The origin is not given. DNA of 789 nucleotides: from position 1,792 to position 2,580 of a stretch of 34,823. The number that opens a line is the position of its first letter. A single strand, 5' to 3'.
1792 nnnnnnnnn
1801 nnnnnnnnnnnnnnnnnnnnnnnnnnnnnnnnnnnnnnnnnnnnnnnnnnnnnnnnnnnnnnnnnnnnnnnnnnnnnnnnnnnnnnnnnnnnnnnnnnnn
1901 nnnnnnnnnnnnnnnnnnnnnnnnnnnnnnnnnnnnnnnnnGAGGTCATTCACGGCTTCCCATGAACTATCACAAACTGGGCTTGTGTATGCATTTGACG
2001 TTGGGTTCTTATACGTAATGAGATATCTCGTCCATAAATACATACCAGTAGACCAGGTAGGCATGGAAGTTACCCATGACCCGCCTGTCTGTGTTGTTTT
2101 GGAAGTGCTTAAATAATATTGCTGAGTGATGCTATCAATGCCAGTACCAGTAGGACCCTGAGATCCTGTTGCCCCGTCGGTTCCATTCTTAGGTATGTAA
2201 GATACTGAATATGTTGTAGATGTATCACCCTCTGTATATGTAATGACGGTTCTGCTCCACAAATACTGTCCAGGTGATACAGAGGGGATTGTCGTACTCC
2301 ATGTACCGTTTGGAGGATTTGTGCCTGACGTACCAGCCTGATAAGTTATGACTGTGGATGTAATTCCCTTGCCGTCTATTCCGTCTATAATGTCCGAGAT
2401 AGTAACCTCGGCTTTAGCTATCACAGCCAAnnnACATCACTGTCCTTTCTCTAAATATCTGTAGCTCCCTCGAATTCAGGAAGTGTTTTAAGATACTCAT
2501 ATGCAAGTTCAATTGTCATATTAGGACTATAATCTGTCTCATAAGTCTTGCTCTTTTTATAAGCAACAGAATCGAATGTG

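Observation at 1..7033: Cassette of paralogous tail fibre genes sharing an N-terminal module, a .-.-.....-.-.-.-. repeat and collagen-like tracts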

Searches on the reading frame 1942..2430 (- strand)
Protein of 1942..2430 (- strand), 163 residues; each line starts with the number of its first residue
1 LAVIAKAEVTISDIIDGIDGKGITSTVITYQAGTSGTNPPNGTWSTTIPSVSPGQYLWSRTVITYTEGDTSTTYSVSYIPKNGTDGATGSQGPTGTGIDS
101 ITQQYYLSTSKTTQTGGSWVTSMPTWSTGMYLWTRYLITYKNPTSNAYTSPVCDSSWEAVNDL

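Call 19: find_homologous_proteins(query=window:1942-2430:-, max_evalue=0.001)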
Query seq(163 aa) (163 aa): 55 proteins with E <= 0.001 among 102 candidates.
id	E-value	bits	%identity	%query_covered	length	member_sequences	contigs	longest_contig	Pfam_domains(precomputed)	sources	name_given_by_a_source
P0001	5.1e-69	249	64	93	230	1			-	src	-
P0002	2.3e-41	159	69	77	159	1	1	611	-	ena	-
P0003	2.4e-41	159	59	90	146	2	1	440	-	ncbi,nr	ncbi:hypothetical protein U1285_12580, partial [Enterococcus cecorum]|nr:hypothetical protein [Enter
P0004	1.1e-40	157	52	86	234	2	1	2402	-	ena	-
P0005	1.5e-40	157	46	98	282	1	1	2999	-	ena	-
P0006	3.9e-36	142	51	86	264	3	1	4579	-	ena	-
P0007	9.0e-36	141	47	100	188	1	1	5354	-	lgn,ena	-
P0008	1.9e-35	140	52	76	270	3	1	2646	-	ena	-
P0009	1.5e-32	131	78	48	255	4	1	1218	-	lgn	-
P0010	3.8e-32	129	46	100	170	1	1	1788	-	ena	-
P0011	1.5e-31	127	76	48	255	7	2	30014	-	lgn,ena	-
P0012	2.6e-31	127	74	48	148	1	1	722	-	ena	-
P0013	3.5e-31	126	75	40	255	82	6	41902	-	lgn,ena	-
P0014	4.6e-31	126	70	50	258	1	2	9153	-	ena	-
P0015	1.1e-30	125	74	48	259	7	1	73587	-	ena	-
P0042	5.6e-21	93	64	44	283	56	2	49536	-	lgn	-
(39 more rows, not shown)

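Call 42: find_encoding_contigs(protein=P0013, flank=7000, max_places=3)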
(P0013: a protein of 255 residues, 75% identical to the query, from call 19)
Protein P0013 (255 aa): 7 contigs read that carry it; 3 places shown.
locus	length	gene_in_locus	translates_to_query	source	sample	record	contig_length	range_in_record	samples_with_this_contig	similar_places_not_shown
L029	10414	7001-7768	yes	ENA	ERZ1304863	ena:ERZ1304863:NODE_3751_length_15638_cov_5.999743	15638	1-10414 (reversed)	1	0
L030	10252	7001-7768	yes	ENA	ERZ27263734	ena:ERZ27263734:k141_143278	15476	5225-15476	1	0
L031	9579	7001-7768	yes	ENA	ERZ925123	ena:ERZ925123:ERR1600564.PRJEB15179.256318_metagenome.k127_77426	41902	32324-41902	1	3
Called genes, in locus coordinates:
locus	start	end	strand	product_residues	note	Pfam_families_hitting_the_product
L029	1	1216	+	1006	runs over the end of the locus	PF04513:Baculo_PEP_C (faint), PF20155:TMP_3, PF27499:CsmB (weak)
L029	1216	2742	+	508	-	PF05709:Sipho_tail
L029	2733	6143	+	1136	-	PF11839:Alanine_zipper (faint)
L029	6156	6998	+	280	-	-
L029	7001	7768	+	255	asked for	-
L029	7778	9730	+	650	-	PF05895:DUF859, PF21939:Gp10_C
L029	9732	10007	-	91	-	-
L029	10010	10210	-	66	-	-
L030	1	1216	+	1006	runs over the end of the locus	PF04513:Baculo_PEP_C (faint), PF20155:TMP_3, PF27499:CsmB (weak)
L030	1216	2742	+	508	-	PF05709:Sipho_tail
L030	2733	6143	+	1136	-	PF11839:Alanine_zipper (faint)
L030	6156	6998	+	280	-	-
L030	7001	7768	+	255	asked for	-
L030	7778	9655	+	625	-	PF05895:DUF859, PF21939:Gp10_C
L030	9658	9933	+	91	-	-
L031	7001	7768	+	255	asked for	-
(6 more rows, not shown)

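Call 43: find_encoding_contigs(protein=P0042, flank=7000, max_places=2)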
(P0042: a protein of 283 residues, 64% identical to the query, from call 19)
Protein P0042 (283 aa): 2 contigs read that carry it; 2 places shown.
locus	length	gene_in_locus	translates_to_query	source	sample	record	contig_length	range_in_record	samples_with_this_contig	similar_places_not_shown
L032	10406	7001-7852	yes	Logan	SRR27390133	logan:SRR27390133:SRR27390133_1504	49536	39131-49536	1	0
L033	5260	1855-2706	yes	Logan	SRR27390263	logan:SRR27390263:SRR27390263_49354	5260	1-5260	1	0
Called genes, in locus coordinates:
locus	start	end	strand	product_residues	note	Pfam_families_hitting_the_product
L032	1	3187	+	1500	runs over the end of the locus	-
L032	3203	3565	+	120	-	PF20458:DUF6711 (faint)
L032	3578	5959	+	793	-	-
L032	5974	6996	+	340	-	-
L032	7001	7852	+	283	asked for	-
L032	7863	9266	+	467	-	PF05895:DUF859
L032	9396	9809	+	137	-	-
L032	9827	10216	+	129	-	-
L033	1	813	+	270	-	?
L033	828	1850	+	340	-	-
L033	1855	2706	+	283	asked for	-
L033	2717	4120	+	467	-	PF05895:DUF859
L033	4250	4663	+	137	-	-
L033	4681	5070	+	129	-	-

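Call 100: search_protein_families(library=pfam, proteins=[L029:7778-9730:+], max_evalue=0.01)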
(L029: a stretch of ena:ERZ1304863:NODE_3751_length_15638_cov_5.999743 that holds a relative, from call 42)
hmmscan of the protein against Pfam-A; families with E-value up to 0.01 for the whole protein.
L029:7778-9730:+ (650 aa): 2 families
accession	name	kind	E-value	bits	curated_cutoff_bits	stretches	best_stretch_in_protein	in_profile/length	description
PF05895.17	DUF859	-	6.3e-42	144.4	28.8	1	17-530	11-509/626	Siphovirus protein of unknown function (DUF859)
PF21939.1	Gp10_C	-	3.9e-26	93.1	27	1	513-649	3-139/139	Baseplate structural protein Gp10, C-terminal domain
